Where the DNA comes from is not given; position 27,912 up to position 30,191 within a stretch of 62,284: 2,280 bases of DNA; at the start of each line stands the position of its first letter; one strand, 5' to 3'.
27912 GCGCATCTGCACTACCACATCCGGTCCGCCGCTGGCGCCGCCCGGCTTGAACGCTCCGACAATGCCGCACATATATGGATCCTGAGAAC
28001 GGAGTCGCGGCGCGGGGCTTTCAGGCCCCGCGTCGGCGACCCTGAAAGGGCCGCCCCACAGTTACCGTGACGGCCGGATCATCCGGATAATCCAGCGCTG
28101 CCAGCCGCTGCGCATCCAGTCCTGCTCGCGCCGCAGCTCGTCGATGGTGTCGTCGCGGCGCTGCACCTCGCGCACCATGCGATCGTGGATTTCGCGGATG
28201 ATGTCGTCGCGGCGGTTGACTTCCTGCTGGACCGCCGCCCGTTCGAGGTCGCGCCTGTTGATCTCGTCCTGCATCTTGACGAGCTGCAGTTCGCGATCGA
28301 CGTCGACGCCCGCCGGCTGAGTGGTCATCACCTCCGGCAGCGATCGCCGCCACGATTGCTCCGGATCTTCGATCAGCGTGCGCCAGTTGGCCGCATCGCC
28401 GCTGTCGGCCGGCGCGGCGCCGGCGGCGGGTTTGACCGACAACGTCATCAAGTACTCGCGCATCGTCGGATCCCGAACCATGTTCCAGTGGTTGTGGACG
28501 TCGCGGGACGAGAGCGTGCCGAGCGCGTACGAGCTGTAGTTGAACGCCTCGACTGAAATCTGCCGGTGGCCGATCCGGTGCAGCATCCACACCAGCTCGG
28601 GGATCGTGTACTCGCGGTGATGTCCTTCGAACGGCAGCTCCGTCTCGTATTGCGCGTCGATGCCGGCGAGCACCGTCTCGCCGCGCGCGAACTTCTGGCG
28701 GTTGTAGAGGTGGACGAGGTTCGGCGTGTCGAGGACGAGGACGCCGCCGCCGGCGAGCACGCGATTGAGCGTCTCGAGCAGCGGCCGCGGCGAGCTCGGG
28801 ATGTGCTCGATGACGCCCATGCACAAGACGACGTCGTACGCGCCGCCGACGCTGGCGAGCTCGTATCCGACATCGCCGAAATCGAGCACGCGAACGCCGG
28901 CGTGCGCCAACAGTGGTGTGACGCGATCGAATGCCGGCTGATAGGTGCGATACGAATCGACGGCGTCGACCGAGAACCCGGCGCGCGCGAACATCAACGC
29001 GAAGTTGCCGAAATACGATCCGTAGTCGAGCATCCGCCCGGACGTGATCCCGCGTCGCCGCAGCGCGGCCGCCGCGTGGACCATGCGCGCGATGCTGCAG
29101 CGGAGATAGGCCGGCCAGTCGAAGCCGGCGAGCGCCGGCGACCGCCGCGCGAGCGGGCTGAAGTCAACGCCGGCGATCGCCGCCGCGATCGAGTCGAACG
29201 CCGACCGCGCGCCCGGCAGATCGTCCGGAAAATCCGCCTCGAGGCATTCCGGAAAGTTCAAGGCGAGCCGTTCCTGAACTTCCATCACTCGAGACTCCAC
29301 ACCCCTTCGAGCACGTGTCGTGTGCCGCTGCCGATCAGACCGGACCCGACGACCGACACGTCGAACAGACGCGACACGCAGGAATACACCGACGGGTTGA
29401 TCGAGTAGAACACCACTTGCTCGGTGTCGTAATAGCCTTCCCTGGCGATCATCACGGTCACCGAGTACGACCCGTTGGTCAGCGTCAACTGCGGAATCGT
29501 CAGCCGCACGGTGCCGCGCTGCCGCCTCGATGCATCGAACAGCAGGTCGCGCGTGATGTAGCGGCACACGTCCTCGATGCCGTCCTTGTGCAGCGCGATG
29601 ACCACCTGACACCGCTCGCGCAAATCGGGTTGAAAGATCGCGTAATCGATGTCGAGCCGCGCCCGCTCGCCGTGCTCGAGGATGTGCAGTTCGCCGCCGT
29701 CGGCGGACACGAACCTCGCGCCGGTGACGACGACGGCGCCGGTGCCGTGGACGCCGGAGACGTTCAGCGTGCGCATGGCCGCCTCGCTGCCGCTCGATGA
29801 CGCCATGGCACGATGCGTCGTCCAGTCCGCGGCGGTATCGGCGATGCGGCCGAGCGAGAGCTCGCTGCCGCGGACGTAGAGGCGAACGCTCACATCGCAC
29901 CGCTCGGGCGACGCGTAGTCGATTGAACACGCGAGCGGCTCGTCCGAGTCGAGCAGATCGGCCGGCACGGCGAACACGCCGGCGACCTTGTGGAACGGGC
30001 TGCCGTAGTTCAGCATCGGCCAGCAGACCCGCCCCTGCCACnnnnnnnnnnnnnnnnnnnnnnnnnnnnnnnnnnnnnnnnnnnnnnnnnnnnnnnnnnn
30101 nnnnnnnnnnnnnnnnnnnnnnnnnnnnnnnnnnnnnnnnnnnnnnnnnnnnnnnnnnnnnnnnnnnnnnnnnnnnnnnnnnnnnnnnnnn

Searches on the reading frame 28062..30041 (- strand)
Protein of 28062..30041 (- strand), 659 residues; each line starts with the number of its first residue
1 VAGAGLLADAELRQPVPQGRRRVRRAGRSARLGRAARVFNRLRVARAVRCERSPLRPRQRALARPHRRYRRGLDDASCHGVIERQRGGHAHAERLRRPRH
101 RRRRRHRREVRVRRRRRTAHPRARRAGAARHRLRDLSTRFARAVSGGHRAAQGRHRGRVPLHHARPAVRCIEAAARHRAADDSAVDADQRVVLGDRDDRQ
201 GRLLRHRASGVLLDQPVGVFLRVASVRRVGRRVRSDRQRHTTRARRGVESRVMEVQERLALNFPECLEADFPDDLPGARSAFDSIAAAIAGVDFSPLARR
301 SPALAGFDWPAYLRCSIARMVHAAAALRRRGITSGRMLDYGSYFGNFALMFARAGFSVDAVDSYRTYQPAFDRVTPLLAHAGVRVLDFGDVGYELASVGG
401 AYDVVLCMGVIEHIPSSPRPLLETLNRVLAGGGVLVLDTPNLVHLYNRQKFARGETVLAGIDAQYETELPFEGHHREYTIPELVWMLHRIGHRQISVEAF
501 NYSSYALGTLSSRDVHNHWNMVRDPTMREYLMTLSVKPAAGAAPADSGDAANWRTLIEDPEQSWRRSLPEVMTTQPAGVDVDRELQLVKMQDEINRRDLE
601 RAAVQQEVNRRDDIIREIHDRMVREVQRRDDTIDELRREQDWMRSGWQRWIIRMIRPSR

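Call 32: search_protein_families(library=pfam, proteins=[window:28062-30041:-], max_evalue=0.001)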
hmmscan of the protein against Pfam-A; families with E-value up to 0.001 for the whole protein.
window:28062-30041:- (659 aa): 4 families
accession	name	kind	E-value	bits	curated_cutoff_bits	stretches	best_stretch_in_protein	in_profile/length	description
PF13489.12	Methyltransf_23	-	8.3e-16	58.6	27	1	315-493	7-160/164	Methyltransferase domain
PF08241.18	Methyltransf_11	-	1.4e-05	26.1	21.2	1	338-437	1-95/95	Methyltransferase domain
PF08242.18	Methyltransf_12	-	9e-05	23.6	30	1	394-435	64-98/98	Methyltransferase domain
PF13649.12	Methyltransf_25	-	0.00049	21.2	27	0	338-433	2-97/97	Methyltransferase domain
